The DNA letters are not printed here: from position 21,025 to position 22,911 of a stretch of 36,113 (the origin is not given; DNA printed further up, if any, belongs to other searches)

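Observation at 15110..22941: Self-contained podovirus-like head/tail/lysis operon with no terminase, integrase or replication genes: candidate domesticated phage-derived particle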

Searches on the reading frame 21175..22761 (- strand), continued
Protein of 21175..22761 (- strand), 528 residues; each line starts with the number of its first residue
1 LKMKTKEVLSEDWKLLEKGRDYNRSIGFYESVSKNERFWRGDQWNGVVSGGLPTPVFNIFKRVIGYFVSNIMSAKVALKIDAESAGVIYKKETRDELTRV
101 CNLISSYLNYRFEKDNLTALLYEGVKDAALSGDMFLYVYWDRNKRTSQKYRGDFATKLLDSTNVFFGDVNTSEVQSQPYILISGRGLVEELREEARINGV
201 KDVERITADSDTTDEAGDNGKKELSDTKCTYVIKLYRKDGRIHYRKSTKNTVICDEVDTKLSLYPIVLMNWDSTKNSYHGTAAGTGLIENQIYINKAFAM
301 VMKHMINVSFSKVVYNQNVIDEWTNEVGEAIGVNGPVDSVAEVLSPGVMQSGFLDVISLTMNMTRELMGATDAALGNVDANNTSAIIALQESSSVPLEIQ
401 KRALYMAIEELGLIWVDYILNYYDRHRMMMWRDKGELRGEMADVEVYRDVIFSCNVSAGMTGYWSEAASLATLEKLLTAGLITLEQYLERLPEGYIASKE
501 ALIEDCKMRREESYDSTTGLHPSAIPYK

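Call 34: search_protein_families(library=pfam, proteins=[L030:5488-5838:+, L030:5867-7210:+, L030:8774-9307:+, L030:9320-10147:+, L030:10576-10956:+, L032:368-1723:+, L037:876-2231:+, L028:1-1944:+, L028:1947-2651:+, L039:414-1796:+], max_evalue=0.001)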
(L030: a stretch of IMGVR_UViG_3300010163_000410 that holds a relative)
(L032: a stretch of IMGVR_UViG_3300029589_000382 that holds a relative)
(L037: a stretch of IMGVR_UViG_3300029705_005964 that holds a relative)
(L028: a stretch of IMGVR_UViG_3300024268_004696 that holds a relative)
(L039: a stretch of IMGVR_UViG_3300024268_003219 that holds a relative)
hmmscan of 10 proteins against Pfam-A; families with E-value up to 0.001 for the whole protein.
L030:5488-5838:+ (116 aa): 1 family
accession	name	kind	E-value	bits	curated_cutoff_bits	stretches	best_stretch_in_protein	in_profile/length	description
PF16677.11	GP3_package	-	2.9e-07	31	29.4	1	3-95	9-104/105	DNA-packaging protein gp3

L030:5867-7210:+ (447 aa): 2 families
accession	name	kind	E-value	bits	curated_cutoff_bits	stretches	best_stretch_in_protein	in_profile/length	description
PF03237.21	Terminase_6N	-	1e-10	42.1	22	1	26-238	2-213/215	Terminase large subunit, T4likevirus-type, N-terminal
PF04466.19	Terminase_3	-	9.3e-10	38.8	23.2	1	22-202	3-179/201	Phage terminase large subunit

L030:8774-9307:+ (177 aa): 0 families

L030:9320-10147:+ (275 aa): 0 families

L030:10576-10956:+ (126 aa): 0 families

L032:368-1723:+ (451 aa): 2 families
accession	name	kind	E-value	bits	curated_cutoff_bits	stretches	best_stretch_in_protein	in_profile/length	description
PF03237.21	Terminase_6N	-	1.8e-12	47.8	22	1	29-242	2-214/215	Terminase large subunit, T4likevirus-type, N-terminal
PF04466.19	Terminase_3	-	7.2e-11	42.4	23.2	1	24-213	2-184/201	Phage terminase large subunit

L037:876-2231:+ (451 aa): 2 families
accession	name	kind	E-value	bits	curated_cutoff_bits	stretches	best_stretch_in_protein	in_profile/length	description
PF03237.21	Terminase_6N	-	2.8e-11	43.9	22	1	31-236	2-210/215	Terminase large subunit, T4likevirus-type, N-terminal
PF04466.19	Terminase_3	-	6.4e-10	39.4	23.2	1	28-212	4-188/201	Phage terminase large subunit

L028:1-1944:+ (647 aa): 1 family
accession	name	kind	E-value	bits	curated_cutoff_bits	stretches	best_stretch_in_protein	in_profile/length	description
PF21300.2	LbR_Ice_bind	-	1.4e-11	44.8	30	2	361-441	11-93/97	Grass antifreeze beta roll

L028:1947-2651:+ (234 aa): 1 family
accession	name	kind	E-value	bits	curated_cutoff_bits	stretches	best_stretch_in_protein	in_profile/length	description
PF01510.30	Amidase_2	-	2.8e-11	44.3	26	1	25-156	5-121/131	N-acetylmuramoyl-L-alanine amidase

L039:414-1796:+ (460 aa): 2 families
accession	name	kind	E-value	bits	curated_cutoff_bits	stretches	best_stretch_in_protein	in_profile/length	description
PF03237.21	Terminase_6N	-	4.6e-08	33.4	22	1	49-256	2-212/215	Terminase large subunit, T4likevirus-type, N-terminal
PF04466.19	Terminase_3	-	6.8e-06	26.2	23.2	1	45-229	3-184/201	Phage terminase large subunit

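Call 35: search_protein_families(library=ncbifam, proteins=[L030:9320-10147:+, L030:8774-9307:+, L030:5867-7210:+, L029:1945-2493:+, L034:4075-4944:+, L036:2321-3163:+, L016:12042-12878:+, L030:7222-8796:+], max_evalue=0.001)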
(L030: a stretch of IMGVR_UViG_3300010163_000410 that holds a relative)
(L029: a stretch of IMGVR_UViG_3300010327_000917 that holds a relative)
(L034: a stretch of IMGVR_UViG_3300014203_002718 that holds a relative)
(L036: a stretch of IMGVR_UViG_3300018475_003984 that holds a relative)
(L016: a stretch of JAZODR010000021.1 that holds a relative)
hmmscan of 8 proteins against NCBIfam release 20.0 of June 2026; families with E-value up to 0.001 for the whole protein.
L030:9320-10147:+ (275 aa): 0 families

L030:8774-9307:+ (177 aa): 0 families

L030:5867-7210:+ (447 aa): 1 family
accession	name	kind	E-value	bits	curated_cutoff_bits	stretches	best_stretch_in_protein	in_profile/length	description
TIGR01547.1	phage_term_2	equivalog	5.4e-18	65.6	105.05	1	25-289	5-266/396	PBSX family phage terminase large subunit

L029:1945-2493:+ (182 aa): 0 families

L034:4075-4944:+ (289 aa): 0 families

L036:2321-3163:+ (280 aa): 0 families

L016:12042-12878:+ (278 aa): 0 families

L030:7222-8796:+ (524 aa): 0 families

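Call 43: search_solved_structures(query=A1, max_evalue=0.01)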
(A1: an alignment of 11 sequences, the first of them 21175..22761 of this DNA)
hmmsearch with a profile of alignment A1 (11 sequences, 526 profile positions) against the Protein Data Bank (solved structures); distinct sequences matched with E-value up to 0.01: 0.

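Call 74: find_homologous_proteins(query=L032:368-1723:+, max_evalue=1e-10)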
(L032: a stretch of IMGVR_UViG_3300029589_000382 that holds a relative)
Query L032:368-1723:+ (451 aa): 7525 proteins with E <= 1e-10 among 8000 candidates; the best 120 are listed.
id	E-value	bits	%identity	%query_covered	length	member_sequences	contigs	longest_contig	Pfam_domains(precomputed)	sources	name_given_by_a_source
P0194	0.0e+0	1056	99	100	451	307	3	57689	PF04466.20,PF03237.22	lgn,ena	-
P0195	4.1e-263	891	82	99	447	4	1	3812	PF04466.20,PF03237.22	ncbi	-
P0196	1.1e-256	870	80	98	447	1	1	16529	PF04466.20,PF03237.22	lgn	-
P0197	7.2e-248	841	80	99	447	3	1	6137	PF04466.20,PF03237.22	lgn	-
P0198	1.5e-247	840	86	95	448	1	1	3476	PF04466.20,PF03237.22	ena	-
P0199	3.5e-242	822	76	99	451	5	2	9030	PF04466.20,PF03237.22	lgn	-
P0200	1.0e-217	741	70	99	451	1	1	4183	PF04466.20,PF03237.22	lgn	-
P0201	4.8e-217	739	71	98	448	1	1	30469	PF04466.20,PF03237.22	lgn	-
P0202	2.7e-215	733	70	98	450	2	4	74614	PF04466.20,PF03237.22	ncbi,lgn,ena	-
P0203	3.2e-215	733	71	98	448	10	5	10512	PF04466.20,PF03237.22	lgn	-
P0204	2.1e-214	730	70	98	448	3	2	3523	PF04466.20,PF03237.22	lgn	-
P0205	1.5e-213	728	70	98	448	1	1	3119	PF04466.20,PF03237.22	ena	-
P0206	3.3e-213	727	71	98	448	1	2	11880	PF04466.20,PF03237.22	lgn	-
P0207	4.7e-213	726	70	100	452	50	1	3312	PF04466.20,PF03237.22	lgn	-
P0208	9.9e-213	725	71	98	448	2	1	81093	PF04466.20,PF03237.22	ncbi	-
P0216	7.8e-210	715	70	98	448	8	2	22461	PF04466.20,PF03237.22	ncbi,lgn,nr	ncbi:MAG: phage terminase large subunit [Clostridia bacterium]|nr:phage terminase large subunit [Clo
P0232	3.1e-206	704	68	98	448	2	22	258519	PF04466.20,PF03237.22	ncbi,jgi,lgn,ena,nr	ncbi:MAG: hypothetical protein E7597_01410 [Ruminococcaceae bacterium]|nr:hypothetical protein [Osci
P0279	4.6e-199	680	66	97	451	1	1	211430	PF04466.20,PF03237.22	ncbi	-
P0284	1.6e-198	678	67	98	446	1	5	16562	PF04466.20,PF03237.22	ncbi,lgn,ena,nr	ncbi:MAG: phage terminase large subunit [Clostridia bacterium]|nr:phage terminase large subunit [Clo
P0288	2.7e-198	677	66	98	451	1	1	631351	PF04466.20,PF03237.22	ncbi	-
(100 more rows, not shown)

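Call 75: find_encoding_contigs(protein=P0208, flank=10000, max_places=2)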
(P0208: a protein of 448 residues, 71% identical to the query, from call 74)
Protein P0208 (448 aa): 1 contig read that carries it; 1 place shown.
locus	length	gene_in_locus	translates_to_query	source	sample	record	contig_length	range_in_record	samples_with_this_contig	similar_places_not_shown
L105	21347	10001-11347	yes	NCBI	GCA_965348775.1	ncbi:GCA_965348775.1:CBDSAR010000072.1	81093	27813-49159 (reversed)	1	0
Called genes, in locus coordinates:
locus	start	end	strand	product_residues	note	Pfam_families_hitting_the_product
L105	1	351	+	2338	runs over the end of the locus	PF13632:Glyco_trans_2_3 (weak), PF10091:Glycoamylase, PF17167:Glyco_hydro_94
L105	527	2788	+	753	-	PF01381:HTH_3, PF12844:HTH_19, PF07883:Cupin_2, PF00501:AMP-binding, PF13193:AMP-binding_C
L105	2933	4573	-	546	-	-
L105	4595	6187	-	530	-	PF03793:PASTA, PF02638:GHL10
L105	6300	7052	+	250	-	PF01520:Amidase_3, PF06347:SH3_4, PF08239:SH3_3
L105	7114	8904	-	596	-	PF00496:SBP_bac_5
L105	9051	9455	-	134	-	PF04138:GtrA_DPMS_TM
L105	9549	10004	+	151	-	PF16677:GP3_package (weak)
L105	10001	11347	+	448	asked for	PF03237:Terminase_6N, PF04466:Terminase_3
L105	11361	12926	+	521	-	PF23899:SU10_portal, PF16510:P22_portal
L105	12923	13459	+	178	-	-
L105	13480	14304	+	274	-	PF25209:Phage_capsid_4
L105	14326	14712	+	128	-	-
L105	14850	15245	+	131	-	-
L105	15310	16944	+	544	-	-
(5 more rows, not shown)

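Call 76: find_encoding_contigs(protein=P0232, flank=10000, max_places=2)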
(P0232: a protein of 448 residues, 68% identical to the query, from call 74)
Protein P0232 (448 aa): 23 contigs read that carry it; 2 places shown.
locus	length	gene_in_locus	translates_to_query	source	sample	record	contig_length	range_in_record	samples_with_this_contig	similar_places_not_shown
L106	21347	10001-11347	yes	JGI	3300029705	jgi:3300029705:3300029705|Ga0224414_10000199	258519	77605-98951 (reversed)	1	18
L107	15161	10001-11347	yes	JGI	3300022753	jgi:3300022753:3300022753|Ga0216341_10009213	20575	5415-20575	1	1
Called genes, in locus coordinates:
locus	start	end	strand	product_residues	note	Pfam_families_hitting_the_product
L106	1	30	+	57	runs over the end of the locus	-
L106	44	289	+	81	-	PF07875:Coat_F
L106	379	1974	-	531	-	PF16949:ABC_tran_2 (faint)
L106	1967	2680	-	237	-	PF00005:ABC_tran, PF13304:AAA_21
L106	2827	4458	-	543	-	PF03793:PASTA (weak), PF02638:GHL10, PF13199:Glyco_hydro_66 (weak)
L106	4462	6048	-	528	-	PF03793:PASTA, PF02638:GHL10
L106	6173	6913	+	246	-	PF01520:Amidase_3, PF08239:SH3_3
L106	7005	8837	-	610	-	PF00496:SBP_bac_5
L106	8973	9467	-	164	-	PF04138:GtrA_DPMS_TM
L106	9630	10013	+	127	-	PF16677:GP3_package (weak)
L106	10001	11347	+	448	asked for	PF03237:Terminase_6N, PF04466:Terminase_3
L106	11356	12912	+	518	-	PF16510:P22_portal, PF23899:SU10_portal (faint)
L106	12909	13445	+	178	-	-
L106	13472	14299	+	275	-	PF25209:Phage_capsid_4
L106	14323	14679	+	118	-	-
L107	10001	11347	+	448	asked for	PF03237:Terminase_6N, PF04466:Terminase_3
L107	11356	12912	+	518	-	PF16510:P22_portal, PF23899:SU10_portal (faint)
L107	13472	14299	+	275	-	PF25209:Phage_capsid_4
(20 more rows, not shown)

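Call 82: find_encoding_contigs(protein=P0288, flank=9000, max_places=1)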
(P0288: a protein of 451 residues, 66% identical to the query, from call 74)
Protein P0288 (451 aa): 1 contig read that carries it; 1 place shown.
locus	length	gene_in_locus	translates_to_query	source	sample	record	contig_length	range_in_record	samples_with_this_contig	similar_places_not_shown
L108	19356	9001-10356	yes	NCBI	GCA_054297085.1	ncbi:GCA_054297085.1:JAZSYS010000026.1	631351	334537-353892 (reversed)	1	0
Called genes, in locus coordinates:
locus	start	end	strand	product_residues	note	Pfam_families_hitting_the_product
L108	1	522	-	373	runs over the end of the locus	PF14607:GxDLY, PF13472:Lipase_GDSL_2, PF14606:Lipase_GDSL_3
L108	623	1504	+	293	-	PF00781:DAGK_cat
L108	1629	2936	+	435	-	PF21760:SecD_1st, PF22599:SecDF_P1_head, PF02355:SecD_SecF_C, PF03176:MMPL (weak)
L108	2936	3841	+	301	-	PF02355:SecD_SecF_C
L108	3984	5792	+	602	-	PF00009:GTP_EFTU, PF03144:GTP_EFTU_D2, PF00679:EFG_C, PF06421:LepA_C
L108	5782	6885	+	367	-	PF04055:Radical_SAM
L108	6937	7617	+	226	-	PF17746:SfsA_N, PF03749:SfsA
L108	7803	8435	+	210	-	-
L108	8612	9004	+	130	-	PF16677:GP3_package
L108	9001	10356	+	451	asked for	PF03237:Terminase_6N, PF04466:Terminase_3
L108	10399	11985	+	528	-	PF23899:SU10_portal, PF16510:P22_portal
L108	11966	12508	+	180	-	-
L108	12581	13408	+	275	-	PF25209:Phage_capsid_4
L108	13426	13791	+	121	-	-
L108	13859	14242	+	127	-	-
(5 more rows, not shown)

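Call 83: find_encoding_contigs(protein=P0279, flank=9000, max_places=1)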
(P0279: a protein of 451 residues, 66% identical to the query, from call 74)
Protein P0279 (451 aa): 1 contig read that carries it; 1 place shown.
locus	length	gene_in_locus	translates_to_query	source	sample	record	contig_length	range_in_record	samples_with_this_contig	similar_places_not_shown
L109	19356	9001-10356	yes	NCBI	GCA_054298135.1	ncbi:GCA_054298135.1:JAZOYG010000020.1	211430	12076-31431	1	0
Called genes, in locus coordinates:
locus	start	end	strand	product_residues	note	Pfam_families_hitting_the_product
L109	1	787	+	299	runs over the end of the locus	PF00781:DAGK_cat, PF19279:YegS_C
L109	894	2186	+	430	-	PF21760:SecD_1st, PF22599:SecDF_P1_head, PF02355:SecD_SecF_C, PF03176:MMPL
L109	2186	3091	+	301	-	PF02355:SecD_SecF_C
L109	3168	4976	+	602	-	PF00009:GTP_EFTU, PF03144:GTP_EFTU_D2, PF00679:EFG_C, PF06421:LepA_C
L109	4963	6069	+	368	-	PF04055:Radical_SAM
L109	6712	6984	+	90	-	-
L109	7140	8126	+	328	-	PF12849:PBP_like_2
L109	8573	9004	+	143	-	PF16677:GP3_package (weak)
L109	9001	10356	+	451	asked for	PF03237:Terminase_6N, PF04466:Terminase_3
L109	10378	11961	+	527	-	PF16510:P22_portal, PF23899:SU10_portal (faint)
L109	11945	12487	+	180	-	-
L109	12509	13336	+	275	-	-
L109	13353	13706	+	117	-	-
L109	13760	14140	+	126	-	-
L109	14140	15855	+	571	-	-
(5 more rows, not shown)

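Call 92: search_protein_families(library=padloc, proteins=[window:21175-22761:-], max_evalue=0.01)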
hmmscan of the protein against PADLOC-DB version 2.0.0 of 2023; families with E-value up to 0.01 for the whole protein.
window:21175-22761:- (528 aa): 0 families

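Call 95: predict_structure(alignment_id=A6)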
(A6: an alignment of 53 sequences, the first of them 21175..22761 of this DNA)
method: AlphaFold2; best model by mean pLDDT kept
length: 528 residues; sequences in the alignment: 53
mean_pLDDT: 67.2   pTM: 0.67
mean pLDDT of the five models: 67.2, 66.7, 65.2, 64.9, 63.8
residues with pLDDT >= 90: 72; 70-90: 207; 50-70: 92; < 50: 157
segments of 3 or more residues with pLDDT < 50: 1-7, 45-56, 217-220, 292-395, 460-469, 493-495, 514-528
pLDDT, mean of each block of 10 residues (from residue 1): 46 87 84 74 48 49 65 77 66 80 87 87 86 91 76 89 88 91 89 89 82 53 67 93 91 89 93 63 62 47 40 38 36 35 34 37 39 35 37 54 88 92 75 77 72 72 44 66 73 57 74 49 41
secondary structure, 60 per line:
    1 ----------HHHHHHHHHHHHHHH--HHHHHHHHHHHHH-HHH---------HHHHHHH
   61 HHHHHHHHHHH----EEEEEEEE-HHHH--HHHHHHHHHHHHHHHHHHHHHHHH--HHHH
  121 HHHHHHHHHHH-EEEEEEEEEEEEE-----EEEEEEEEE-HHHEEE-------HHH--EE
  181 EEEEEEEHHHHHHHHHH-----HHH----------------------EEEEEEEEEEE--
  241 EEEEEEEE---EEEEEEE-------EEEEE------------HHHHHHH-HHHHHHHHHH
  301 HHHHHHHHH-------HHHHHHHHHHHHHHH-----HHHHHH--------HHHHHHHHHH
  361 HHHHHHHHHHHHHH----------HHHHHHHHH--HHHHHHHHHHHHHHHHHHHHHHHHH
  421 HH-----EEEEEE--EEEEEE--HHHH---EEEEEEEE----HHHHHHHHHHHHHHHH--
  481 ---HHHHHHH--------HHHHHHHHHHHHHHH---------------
elements in order: H11-25 H28-40 H54-71 E76-83 H85-88 H91-114 H117-131 E133-145 E151-159 E164-166 E179-187 H188-197 E228-238 E241-248 E252-258 E266-270 H283-289 H291-309 H317-331 H337-342 H351-374 H385-393 H396-422 E428-433 E436-441 H444-447 E451-458 H463-478 H484-490 H499-513

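Call 99: fold_search(model_id=the predicted structure, library=pdb)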
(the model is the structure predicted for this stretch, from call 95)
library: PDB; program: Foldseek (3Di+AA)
matches with E <= 10: 530; with E <= 0.001: 125
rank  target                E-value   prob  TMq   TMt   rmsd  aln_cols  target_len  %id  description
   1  7z44                  3.0e-14  1.00  0.48  0.43  17.0       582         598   12  Portal of bacteriophage SU10 (released 2022-08-10)
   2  9vyf_J                1.1e-13  1.00  0.52  0.51  14.6       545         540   14  Cyanopodophage Pan3 portal complex (released 2025-11-26)
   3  9vyf_R                1.1e-13  1.00  0.52  0.51  14.9       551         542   13  Cyanopodophage Pan3 portal complex (released 2025-11-26)
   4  9vyf_H                1.3e-13  1.00  0.51  0.50  15.3       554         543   13  Cyanopodophage Pan3 portal complex (released 2025-11-26)
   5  9vyf_Q                1.3e-13  1.00  0.49  0.49  15.4       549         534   12  Cyanopodophage Pan3 portal complex (released 2025-11-26)
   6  9vyf_L                1.7e-13  1.00  0.51  0.50  15.2       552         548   12  Cyanopodophage Pan3 portal complex (released 2025-11-26)
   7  9vyf_K                1.9e-13  1.00  0.50  0.48  14.0       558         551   12  Cyanopodophage Pan3 portal complex (released 2025-11-26)
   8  9vyf_M                4.1e-13  1.00  0.50  0.49  15.3       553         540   12  Cyanopodophage Pan3 portal complex (released 2025-11-26)
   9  9vyf_O                7.6e-13  1.00  0.47  0.46  15.7       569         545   12  Cyanopodophage Pan3 portal complex (released 2025-11-26)
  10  7z4a_J                8.4e-13  1.00  0.44  0.40  19.1       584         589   12  Bacteriophage SU10 tail and bottom part of the capsid (C1) (released 2022-08-17)
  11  9vyf_N                1.2e-12  1.00  0.50  0.49  14.9       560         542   14  Cyanopodophage Pan3 portal complex (released 2025-11-26)
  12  9vyf_I                2.6e-12  1.00  0.41  0.40  16.0       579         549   13  Cyanopodophage Pan3 portal complex (released 2025-11-26)
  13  7z4f_J                3.0e-12  1.00  0.46  0.41  18.0       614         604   12  Tail of phage SU10 genome release intermediate (released 2022-08-17)
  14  9yf5_PA               3.9e-12  1.00  0.50  0.42  18.3       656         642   12  N4 Empty Particle C6 Tail (released 2025-12-24)
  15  9nwm_A                8.5e-12  1.00  0.44  0.38  17.9       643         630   12  Pseudomonas phage Pa223 Portal (C12 symmetry) (released 2025-08-06)
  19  8eao_B                5.3e-11  1.00  0.51  0.46  15.2       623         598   11  Cryo-EM structure of the in-situ gp1-gp4 complex from bacteriophage P22 (released 2023-09-06)
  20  8u10_a                8.9e-11  1.00  0.48  0.47  16.2       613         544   12  In situ cryo-EM structure of bacteriophage P22 gp1:gp4:gp5:gp10:gp9 N-term complex in conformation 1 at 3.2A resolutio (released 2023-11-22)
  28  9jga_A                1.8e-10  1.00  0.48  0.47  18.1       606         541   11  P22 procapsid portal (released 2025-02-26)
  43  8tvu_A                1.6e-09  1.00  0.47  0.42  16.1       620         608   11  In situ cryo-EM structure of bacteriophage P22 portal protein: head-to-tail protein complex at 3.0A resolution (released 2023-11-29)
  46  9jg6_A                2.0e-09  1.00  0.49  0.44  16.5       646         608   10  The tail-complex structure of phage P22 (released 2025-02-26)
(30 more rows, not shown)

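Call 100: find_encoding_contigs(protein=P0216, flank=8000, max_places=3)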
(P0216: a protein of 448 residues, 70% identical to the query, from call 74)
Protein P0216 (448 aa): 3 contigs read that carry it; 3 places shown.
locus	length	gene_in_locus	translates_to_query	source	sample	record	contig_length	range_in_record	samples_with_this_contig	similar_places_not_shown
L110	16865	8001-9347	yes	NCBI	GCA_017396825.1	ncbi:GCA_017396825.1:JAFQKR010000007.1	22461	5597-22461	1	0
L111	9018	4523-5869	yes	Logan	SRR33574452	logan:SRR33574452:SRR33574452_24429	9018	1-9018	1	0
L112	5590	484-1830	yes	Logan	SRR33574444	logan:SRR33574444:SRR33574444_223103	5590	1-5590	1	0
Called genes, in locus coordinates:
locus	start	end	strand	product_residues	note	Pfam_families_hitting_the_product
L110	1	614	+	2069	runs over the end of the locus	PF10091:Glycoamylase, PF06165:GH94_b-supersand (weak), PF17167:Glyco_hydro_94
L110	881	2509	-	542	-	PF03793:PASTA (weak), PF02638:GHL10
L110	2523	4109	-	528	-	PF03793:PASTA, PF02638:GHL10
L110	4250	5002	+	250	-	PF01520:Amidase_3, PF06347:SH3_4, PF08239:SH3_3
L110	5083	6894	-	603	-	PF00496:SBP_bac_5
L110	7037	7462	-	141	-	PF04138:GtrA_DPMS_TM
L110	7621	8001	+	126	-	PF16677:GP3_package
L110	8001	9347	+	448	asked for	PF03237:Terminase_6N, PF04466:Terminase_3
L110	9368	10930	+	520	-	PF23899:SU10_portal (faint), PF16510:P22_portal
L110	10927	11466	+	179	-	-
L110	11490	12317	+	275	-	PF25209:Phage_capsid_4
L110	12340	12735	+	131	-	-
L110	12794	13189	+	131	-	-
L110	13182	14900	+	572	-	-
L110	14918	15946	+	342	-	-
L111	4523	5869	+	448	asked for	PF03237:Terminase_6N, PF04466:Terminase_3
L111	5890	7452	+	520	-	PF23899:SU10_portal (faint), PF16510:P22_portal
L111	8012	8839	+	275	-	PF25209:Phage_capsid_4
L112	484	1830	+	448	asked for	PF03237:Terminase_6N, PF04466:Terminase_3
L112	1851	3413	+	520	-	PF23899:SU10_portal (faint), PF16510:P22_portal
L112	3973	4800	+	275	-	PF25209:Phage_capsid_4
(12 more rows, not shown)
